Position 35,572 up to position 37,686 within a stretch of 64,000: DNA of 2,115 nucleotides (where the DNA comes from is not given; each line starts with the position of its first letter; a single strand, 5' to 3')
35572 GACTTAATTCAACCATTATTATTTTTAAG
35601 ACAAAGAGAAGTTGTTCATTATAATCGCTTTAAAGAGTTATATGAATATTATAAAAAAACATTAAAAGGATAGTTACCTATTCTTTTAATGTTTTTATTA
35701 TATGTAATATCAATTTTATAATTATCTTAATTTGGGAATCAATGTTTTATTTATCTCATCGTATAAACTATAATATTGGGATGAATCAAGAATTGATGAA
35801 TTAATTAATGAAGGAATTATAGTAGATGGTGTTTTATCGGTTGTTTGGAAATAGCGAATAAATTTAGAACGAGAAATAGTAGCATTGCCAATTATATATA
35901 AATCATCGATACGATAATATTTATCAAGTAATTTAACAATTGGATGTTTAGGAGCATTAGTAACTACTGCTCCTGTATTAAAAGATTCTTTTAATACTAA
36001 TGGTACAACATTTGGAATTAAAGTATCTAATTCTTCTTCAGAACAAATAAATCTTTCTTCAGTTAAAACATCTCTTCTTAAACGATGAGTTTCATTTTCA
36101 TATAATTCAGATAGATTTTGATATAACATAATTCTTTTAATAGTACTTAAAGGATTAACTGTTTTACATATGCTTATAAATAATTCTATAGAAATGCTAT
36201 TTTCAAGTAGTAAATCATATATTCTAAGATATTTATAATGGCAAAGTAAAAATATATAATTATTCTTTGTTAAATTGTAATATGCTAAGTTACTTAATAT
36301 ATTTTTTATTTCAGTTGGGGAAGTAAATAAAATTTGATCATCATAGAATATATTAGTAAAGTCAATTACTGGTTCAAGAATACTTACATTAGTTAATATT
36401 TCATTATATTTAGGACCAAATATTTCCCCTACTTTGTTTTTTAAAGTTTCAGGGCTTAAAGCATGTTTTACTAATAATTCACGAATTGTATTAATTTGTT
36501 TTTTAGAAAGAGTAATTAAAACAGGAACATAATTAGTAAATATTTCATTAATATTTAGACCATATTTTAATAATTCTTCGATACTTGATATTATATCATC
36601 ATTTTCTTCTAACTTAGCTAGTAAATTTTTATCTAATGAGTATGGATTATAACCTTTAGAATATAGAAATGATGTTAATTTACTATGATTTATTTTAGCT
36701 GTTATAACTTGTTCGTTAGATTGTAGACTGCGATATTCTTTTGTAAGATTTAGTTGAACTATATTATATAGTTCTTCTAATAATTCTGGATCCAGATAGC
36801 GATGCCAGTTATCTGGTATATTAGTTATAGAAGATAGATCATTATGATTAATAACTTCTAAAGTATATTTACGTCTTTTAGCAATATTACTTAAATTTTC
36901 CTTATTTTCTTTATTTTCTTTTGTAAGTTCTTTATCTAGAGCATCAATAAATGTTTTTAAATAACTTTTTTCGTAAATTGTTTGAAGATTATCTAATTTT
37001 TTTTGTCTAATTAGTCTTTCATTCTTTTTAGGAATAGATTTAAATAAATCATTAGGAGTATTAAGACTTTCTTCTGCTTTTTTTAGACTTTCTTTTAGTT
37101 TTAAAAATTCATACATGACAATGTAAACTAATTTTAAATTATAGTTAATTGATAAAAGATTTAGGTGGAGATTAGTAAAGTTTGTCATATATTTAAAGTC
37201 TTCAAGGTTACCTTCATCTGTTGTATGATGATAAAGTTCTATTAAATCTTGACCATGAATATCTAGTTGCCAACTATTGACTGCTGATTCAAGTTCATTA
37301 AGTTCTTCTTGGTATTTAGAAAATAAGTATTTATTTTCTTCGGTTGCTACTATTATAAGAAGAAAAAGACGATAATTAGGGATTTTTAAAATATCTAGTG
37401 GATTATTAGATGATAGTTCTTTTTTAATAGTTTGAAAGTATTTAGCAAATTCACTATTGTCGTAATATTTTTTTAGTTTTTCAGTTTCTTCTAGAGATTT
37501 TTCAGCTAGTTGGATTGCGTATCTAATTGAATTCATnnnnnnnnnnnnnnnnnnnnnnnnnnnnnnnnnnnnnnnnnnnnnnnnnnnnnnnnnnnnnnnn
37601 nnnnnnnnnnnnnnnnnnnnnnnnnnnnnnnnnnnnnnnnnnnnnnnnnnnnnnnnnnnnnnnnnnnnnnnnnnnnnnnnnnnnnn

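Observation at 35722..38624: Translationally coupled two-gene operon with a RelE/ParE-like fold buried in a 346-aa protein and a 604-aa helical partner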

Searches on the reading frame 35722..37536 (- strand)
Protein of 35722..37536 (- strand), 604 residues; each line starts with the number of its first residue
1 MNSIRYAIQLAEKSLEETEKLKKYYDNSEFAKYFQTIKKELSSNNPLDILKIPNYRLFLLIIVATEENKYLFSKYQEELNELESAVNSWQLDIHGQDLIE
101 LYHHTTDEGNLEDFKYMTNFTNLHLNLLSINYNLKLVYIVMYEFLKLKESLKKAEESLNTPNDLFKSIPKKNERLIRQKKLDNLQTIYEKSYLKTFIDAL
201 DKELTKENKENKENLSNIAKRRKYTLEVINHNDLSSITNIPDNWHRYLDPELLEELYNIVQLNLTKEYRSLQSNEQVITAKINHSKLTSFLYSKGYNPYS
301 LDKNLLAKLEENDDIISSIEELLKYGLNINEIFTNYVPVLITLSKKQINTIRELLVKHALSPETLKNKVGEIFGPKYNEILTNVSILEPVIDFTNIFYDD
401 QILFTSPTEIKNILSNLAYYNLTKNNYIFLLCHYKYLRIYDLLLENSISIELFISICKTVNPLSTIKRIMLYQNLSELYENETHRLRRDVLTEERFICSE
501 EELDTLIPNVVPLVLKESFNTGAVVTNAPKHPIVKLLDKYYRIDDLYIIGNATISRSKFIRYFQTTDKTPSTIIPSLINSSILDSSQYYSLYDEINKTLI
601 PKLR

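Call 3: search_protein_families(library=pfam, proteins=[window:35722-37536:-], max_evalue=1)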
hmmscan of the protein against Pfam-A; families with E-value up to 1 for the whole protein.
window:35722-37536:- (604 aa): 2 families
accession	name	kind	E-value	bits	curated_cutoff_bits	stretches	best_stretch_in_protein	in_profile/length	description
PF10543.14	ORF6N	-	0.07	13.9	27.8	1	467-492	9-34/86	ORF6N domain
PF06207.16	DUF1002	-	0.11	12.5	26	1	8-52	129-173/220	Protein of unknown function (DUF1002)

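Call 4: search_protein_families(library=padloc, proteins=[window:35722-37536:-], max_evalue=1)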
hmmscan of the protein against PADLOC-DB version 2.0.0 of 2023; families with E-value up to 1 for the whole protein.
window:35722-37536:- (604 aa): 0 families

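Call 5: search_protein_families(library=ncbifam, proteins=[window:35722-37536:-], max_evalue=1)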
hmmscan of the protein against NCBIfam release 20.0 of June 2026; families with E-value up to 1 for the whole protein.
window:35722-37536:- (604 aa): 0 families

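Call 6: search_protein_families(library=phrogs, proteins=[window:35722-37536:-], max_evalue=1)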
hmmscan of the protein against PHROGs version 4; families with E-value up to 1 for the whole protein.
window:35722-37536:- (604 aa): 3 families
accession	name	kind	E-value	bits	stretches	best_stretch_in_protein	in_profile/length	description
phrog_18886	-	unknown function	0.0025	18.3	1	366-431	21-84/269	-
phrog_26096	-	unknown function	0.088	13.4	1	6-118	59-170/219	-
phrog_11331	-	unknown function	0.39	12.4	1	76-97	64-85/95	-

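Call 8: find_homologous_proteins(query=window:35722-37536:-)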
Query window:35722-37536:- (604 aa): 27 proteins with E <= 0.001 among 8000 candidates.
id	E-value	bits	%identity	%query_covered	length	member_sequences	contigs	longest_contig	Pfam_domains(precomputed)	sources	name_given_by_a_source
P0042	0.0e+0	1285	99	100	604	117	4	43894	-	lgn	-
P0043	2.9e-241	820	64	100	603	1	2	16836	-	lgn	-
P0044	2.5e-196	672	55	100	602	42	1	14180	-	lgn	-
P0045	2.1e-171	590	49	100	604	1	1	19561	-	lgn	-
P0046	2.1e-161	557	48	100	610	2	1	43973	-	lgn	-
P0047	4.9e-112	394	39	100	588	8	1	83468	-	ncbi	ncbi:MAG: hypothetical protein ACI4XM_00665 [Candidatus Coprovivens sp.]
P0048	1.1e-100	356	36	96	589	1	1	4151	-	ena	-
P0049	3.8e-100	354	37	94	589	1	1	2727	-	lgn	-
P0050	5.2e-100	354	36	97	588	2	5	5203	-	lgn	-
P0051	5.8e-100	354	36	96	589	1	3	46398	-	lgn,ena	-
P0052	6.1e-100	354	36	96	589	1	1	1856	-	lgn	-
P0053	1.0e-99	353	36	96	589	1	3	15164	-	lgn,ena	-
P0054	1.1e-99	353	36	96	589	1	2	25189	-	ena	-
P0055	1.1e-99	353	36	96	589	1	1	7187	-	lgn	-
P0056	1.1e-99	353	36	96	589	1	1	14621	-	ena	-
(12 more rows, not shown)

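Call 13: search_solved_structures(query=A2, max_evalue=10, show_alignments=2)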
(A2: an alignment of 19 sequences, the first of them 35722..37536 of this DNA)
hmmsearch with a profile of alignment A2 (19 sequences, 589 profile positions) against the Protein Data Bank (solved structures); distinct sequences matched with E-value up to 10: 11.
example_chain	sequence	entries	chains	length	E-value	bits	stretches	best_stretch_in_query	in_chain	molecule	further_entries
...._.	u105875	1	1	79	0.14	13.8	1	111-156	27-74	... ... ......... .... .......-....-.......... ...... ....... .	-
7d2s_B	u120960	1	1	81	0.15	13.7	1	111-156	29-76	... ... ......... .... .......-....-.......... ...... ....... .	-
6j4v_B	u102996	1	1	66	0.23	13.1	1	25-79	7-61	Small vasohibin-binding protein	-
6nvq_B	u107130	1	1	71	0.26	12.9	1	25-80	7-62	Small vasohibin-binding protein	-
6j4o_B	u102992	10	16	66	0.27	12.8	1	25-79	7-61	Small vasohibin-binding protein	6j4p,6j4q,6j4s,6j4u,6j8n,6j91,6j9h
6lpg_B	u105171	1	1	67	0.28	12.8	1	25-79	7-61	Small vasohibin-binding protein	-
7zcw_D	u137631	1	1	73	0.31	12.6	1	25-80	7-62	Small vasohibin-binding protein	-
6qby_B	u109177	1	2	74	0.32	12.6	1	25-80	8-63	Small vasohibin-binding protein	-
6jzc_C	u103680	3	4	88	0.58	11.7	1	25-79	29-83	Small vasohibin-binding protein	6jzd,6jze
7lt9_B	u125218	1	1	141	0.6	11.7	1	111-156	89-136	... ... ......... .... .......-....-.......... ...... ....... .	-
7d2t_B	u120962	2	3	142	0.6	11.7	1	111-156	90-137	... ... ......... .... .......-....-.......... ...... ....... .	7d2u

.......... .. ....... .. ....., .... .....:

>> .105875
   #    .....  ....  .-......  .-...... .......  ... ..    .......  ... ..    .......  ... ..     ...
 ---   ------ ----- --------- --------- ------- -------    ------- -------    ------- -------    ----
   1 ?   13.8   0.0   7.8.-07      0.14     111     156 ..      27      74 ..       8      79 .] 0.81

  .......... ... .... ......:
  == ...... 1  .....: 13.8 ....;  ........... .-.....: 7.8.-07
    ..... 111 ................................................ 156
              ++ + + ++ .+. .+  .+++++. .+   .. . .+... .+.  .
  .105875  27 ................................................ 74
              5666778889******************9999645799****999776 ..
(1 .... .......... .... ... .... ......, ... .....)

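Call 25: predict_structure(alignment_id=A2)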
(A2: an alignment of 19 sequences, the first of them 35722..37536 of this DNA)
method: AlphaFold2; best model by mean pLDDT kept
length: 604 residues; sequences in the alignment: 19
mean_pLDDT: 86.9   pTM: 0.51
mean pLDDT of the five models: 86.9, 85.5, 84.9, 84.8, 84.5
residues with pLDDT >= 90: 282; 70-90: 281; 50-70: 29; < 50: 12
segments of 3 or more residues with pLDDT < 50: 512-522
pLDDT, mean of each block of 10 residues (from residue 1): 87 93 88 92 87 94 88 90 93 94 89 89 84 90 95 80 56 72 89 92 90 92 94 88 93 94 91 86 87 88 88 88 86 86 88 93 90 92 93 92 92 88 91 91 91 90 90 89 85 75 75 43 57 90 91 91 84 87 88 89 80
secondary structure, 60 per line:
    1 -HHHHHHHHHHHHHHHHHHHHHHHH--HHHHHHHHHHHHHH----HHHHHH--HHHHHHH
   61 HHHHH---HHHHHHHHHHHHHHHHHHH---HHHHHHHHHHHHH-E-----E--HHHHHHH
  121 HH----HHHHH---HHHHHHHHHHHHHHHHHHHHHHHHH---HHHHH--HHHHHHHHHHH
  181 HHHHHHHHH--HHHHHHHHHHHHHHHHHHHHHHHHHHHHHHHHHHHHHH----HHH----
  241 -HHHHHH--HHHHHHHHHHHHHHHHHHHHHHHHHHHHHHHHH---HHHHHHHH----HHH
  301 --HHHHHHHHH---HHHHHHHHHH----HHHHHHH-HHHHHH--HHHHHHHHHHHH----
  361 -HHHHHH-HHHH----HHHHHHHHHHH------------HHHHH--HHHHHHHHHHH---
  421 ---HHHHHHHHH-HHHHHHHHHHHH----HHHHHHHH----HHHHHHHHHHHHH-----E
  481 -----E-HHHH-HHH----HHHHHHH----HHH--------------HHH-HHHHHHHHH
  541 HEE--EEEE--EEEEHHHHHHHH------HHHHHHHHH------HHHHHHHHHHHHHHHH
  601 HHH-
elements in order: H2-25 H28-41 H46-51 H54-65 H69-87 H91-103 H114-122 H127-131 H135-159 H163-167 H170-189 H192-229 H242-247 H250-282 H286-293 H303-311 H315-324 H329-335 H337-342 H345-356 H362-367 H369-372 H377-387 H400-404 H407-417 H424-432 H434-445 H450-457 H462-474 H488-491 H500-506 H532-541 E546-549 E552-555 H556-563 H570-578 H585-603

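Call 29: fold_search(model_id=the predicted structure, library=pdb)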
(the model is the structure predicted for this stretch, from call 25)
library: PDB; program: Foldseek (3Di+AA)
matches with E <= 10: 18; with E <= 0.001: 0
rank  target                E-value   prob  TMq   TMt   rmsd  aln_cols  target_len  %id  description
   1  3syv_F                1.6e+00  0.08  0.09  0.17  29.9       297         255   15  Crystal structure of mPACSIN 3 F-BAR domain mutant (released 2012-05-16)
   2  6vjs_Y                3.9e+00  0.04  0.09  0.10  26.0       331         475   12  Escherichia coli RNA polymerase and ureidothiophene-2-carboxylic acid complex (released 2020-10-07)
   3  3qe6_B                4.7e+00  0.07  0.11  0.20  29.5       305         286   16  Mouse PACSIN 3 F-BAR domain structure (released 2012-01-25)
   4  5nti_A                4.7e+00  0.03  0.08  0.15  26.4       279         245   13  Structural states of RORgt: X-ray elucidation of molecular mechanisms and binding interactions for natural and synthet (released 2017-06-21)
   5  3q84_G                4.9e+00  0.07  0.11  0.19  30.8       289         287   14  Crystal structure of human PACSIN 1 F-BAR domain (released 2012-02-22)
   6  7m2w_F                5.4e+00  0.02  0.10  0.09  33.0       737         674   12  Engineered disulfide cross-linked closed conformation of the Yeast gamma-TuRC(SS) (released 2021-05-12)
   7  3n3d_B                5.6e+00  0.03  0.08  0.14  46.8       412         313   11  Crystal structure of geranylgeranyl pyrophosphate synthase from lactobacillus brevis atcc 367 (released 2010-06-02)
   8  3q0k_A                5.8e+00  0.04  0.09  0.17  31.7       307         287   13  Crystal structure of Human PACSIN 2 F-BAR (released 2012-02-15)
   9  6z1p_BY               7.2e+00  0.12  0.17  0.27  12.0       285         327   14  Structure of the mitochondrial ribosome from Tetrahymena thermophila (released 2020-06-24)
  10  8oir_Aa               7.2e+00  0.12  0.10  0.14   8.7       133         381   14  55S human mitochondrial ribosome with mtRF1 and P-site tRNA (released 2023-06-14)
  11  9bn0                  7.8e+00  0.01  0.09  0.03  43.2       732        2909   10  State-7 of motor domain from full-length human dynein-1 in apo condition (released 2025-04-23)
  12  9iti_A                7.8e+00  0.01  0.07  0.05  54.6       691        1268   12  Nav1.7 with mutations that eliminate beta1 binding (released 2025-08-20)
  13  8d9p                  8.5e+00  0.03  0.07  0.18  22.5       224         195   14  De Novo Photosynthetic Reaction Center Protein Equipped with Heme B and Mn(II) cations (released 2022-09-28)
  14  2f6h                  8.5e+00  0.01  0.07  0.09  50.5       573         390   11  Myosin V cargo binding domain (released 2006-02-07)
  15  8qb8_A                9.2e+00  0.06  0.12  0.22  21.9       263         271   11  Lsp1 in native eisosome lattice bound to plasma membrane microdomain (released 2024-07-24)
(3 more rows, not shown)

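Call 39: search_protein_families(library=pfam, alignment_id=A2, max_evalue=10)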
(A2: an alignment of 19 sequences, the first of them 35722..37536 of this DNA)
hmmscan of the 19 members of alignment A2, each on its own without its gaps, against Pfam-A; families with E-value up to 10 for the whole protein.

A. member 1, window:35722-37536:- (604 aa): 2 families
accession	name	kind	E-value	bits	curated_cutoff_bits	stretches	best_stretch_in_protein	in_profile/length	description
PF10543.14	ORF6N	-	0.07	13.9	27.8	1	467-492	9-34/86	ORF6N domain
PF06207.16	DUF1002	-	0.11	12.5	26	1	8-52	129-173/220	Protein of unknown function (DUF1002)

B. families by the number of members that match (of 19 scanned): 28 families (the first 25 are shown)
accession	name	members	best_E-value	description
PF14823.11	Sirohm_synth_C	5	0.011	Sirohaem biosynthesis protein C-terminal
PF03966.22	Trm112p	3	0.071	Trm112p-like protein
PF06971.19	Put_DNA-bind_N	1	0.0047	Putative DNA-binding protein N-terminus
PF10097.14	DUF2335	1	0.021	Predicted membrane protein (DUF2335)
PF01297.22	ZnuA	1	0.026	Zinc-uptake complex component A periplasmic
PF24549.1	DUF7602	1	0.036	Domain of unknown function (DUF7602)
PF10543.14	ORF6N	1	0.07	ORF6N domain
PF13972.11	TetR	1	0.07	Bacterial transcriptional repressor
PF13413.12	HTH_25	1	0.077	Helix-turn-helix domain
PF22913.1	NBAS_11th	1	0.082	NBAS subunit of NRZ tethering complex, C-terminal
PF22780.1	HI0933_like_1st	1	0.091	HI0933-like protein barrel and H2TH domain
PF06207.16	DUF1002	1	0.11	Protein of unknown function (DUF1002)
PF11517.13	Nab2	1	0.12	Nuclear abundant poly(A) RNA-bind protein 2 (Nab2)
PF02731.20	SKIP_SNW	1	0.12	SKIP/SNW domain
PF15162.11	SCRE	1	0.13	Protein SPO16 homolog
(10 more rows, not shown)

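Call 55: fold_search(model_id=the predicted structure, library=viral)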
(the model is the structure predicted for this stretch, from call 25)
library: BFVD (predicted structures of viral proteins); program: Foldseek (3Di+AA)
matches with E <= 10: 73; with E <= 0.001: 0
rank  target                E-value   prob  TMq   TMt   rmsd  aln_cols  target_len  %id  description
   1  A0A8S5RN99            2.7e-01  0.12  0.12  0.09  38.5       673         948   12  Minor tail protein [virus sp. ctBS918]
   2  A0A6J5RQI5            2.9e-01  0.12  0.10  0.10  30.9       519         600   11  Uncharacterized protein [uncultured Caudovirales phage]
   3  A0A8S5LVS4            5.4e-01  0.10  0.11  0.13  35.5       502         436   11  Minor tail protein [Siphoviridae sp. ctkzC12]
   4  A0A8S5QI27            9.3e-01  0.14  0.09  0.06  47.5       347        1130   13  Minor tail protein [Siphoviridae sp. ctNs77]
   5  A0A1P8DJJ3            1.4e+00  0.10  0.13  0.08  22.4       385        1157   14  (no name in the UniProt tables at hand)
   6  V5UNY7                1.4e+00  0.02  0.07  0.05  40.0       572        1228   12  Uncharacterized protein [Shigella phage pSb-1]
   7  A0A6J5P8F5            1.4e+00  0.06  0.12  0.12  26.5       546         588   11  Uncharacterized protein [uncultured Caudovirales phage]
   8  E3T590                1.5e+00  0.03  0.08  0.04  44.4       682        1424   16  Ankyrin repeat-containing protein [Cafeteria roenbergensis virus (strain BV-PW1)]
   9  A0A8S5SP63            1.8e+00  0.06  0.09  0.10  43.0       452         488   11  Minor tail protein [Siphoviridae sp. ctqSm5]
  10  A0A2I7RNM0            1.8e+00  0.03  0.07  0.06  30.7       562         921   11  Coil containing protein [Vibrio phage 1.204.O._10N.222.46.F12]
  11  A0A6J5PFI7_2          2.4e+00  0.03  0.09  0.06  46.0       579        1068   12  Large polyvalent protein associated domain-containing protein [uncultured Caudovirales phage]
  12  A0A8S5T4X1            2.6e+00  0.02  0.07  0.05  39.7       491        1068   13  Minor tail protein (Fragment) [Siphoviridae sp. ct5MO18]
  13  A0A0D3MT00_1          3.0e+00  0.03  0.12  0.09  43.6       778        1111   11  Tail tape measure protein [Lactococcus phage WRP3]
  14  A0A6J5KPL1            3.5e+00  0.01  0.06  0.08  48.1       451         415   10  Uncharacterized protein [uncultured Caudovirales phage]
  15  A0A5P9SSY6            3.7e+00  0.06  0.10  0.18  22.2       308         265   15  Uncharacterized protein [Human betaherpesvirus 6]
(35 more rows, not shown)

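Call 70: find_homologous_proteins(query=A5, max_evalue=0.001)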
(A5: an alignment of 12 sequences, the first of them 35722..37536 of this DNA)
Query A5 (12 sequences) (604 aa, profile of the alignment): 27 proteins with E <= 0.001 among 8000 candidates.
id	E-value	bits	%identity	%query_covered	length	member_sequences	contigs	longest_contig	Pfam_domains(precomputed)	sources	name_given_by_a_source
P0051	4.3e-239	813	36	96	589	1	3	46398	-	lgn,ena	-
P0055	4.5e-239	813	36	96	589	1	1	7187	-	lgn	-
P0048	5.8e-239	813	36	96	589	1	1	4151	-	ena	-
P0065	2.6e-238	811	33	98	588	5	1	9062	-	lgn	-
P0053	4.9e-238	810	36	96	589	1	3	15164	-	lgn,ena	-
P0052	1.8e-237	808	36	96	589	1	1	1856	-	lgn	-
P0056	2.8e-237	807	36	96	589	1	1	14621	-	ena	-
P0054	4.9e-237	806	36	96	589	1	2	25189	-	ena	-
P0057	1.3e-236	805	36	96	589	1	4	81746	-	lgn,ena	-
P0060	4.6e-235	800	36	96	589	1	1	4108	-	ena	-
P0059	6.3e-235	799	36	96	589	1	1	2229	-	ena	-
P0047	3.3e-233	794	39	100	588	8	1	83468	-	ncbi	ncbi:MAG: hypothetical protein ACI4XM_00665 [Candidatus Coprovivens sp.]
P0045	4.8e-232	790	49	100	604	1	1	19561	-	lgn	-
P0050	5.6e-231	786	36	97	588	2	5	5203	-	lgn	-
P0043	5.8e-230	783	64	100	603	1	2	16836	-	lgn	-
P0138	2.1e-19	88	27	27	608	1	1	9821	-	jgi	-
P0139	1.3e-16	78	31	20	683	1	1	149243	-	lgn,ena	-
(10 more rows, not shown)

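Call 71: find_encoding_contigs(protein=P0139, flank=8000, max_places=1)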
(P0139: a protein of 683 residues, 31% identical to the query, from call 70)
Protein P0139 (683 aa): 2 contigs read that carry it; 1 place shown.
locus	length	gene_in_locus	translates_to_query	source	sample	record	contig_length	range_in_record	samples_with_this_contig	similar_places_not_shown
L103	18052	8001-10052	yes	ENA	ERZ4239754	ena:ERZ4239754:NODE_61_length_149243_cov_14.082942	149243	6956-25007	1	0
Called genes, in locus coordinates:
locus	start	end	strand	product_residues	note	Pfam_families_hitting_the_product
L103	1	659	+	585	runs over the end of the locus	PF07973:tRNA_SAD, PF00587:tRNA-synt_2b, PF03129:HGTP_anticodon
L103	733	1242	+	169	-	PF12685:SpoIIIAH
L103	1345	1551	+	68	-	PF00196:GerE, PF04545:Sigma70_r4, PF08281:Sigma70_r4_2, PF04967:HTH_10 (weak)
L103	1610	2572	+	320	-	PF10646:Germane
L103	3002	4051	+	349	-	PF09479:Flg_new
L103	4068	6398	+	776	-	PF01016:Ribosomal_L27 (faint), PF09479:Flg_new, PF18998:Flg_new_2 (faint), PF09479:Flg_new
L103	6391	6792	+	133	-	-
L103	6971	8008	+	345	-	-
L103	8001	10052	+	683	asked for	-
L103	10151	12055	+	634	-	PF02518:HATPase_c, PF00204:DNA_gyraseB, PF01751:Toprim, PF00986:DNA_gyraseB_C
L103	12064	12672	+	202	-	PF01553:Acyltransferase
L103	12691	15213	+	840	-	PF00521:DNA_topoisoIV, PF03989:DNA_gyraseA_C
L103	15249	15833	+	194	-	-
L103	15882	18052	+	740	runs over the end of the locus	PF23139:OB_YrrC, PF13401:AAA_22 (faint), PF14490:HHH_RecD2, PF13086:AAA_11 (weak), PF13245:AAA_19, PF13604:AAA_30, PF18335:SH3_13, PF13538:UvrD_C_2, +2 more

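Call 72: find_encoding_contigs(protein=P0138, flank=8000, max_places=1)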
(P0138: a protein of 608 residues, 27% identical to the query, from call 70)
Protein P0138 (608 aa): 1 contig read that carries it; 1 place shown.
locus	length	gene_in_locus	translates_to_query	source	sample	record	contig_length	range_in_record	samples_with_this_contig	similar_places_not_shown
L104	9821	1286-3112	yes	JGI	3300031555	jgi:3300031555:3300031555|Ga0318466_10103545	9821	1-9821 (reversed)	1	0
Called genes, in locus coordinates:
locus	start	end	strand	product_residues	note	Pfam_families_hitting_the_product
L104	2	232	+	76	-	?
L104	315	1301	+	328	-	-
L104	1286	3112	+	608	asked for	-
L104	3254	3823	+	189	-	PF05175:MTS, PF10294:Methyltransf_16 (weak), PF13489:Methyltransf_23 (weak), PF02527:GidB (weak), PF03602:Cons_hypoth95 (weak), PF06325:PrmA, PF13847:Methyltransf_31, PF13649:Methyltransf_25, +1 more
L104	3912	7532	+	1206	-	PF04563:RNA_pol_Rpb2_1, PF04561:RNA_pol_Rpb2_2, PF04565:RNA_pol_Rpb2_3, PF10385:RNA_pol_Rpb2_45, PF00562:RNA_pol_Rpb2_6, PF04560:RNA_pol_Rpb2_7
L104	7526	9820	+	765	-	?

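Call 94: find_related_loci(query=A2, collection=viral_contigs, flank=5000)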
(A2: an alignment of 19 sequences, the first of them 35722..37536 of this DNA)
Query A2 (604 aa) in viral_contigs; peptide patterns used: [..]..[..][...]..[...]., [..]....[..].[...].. (x = any residue, [..] = any of these).
90 stretches matched a pattern, but none encodes a relative of the query by tblastn (E <= 1e-3).
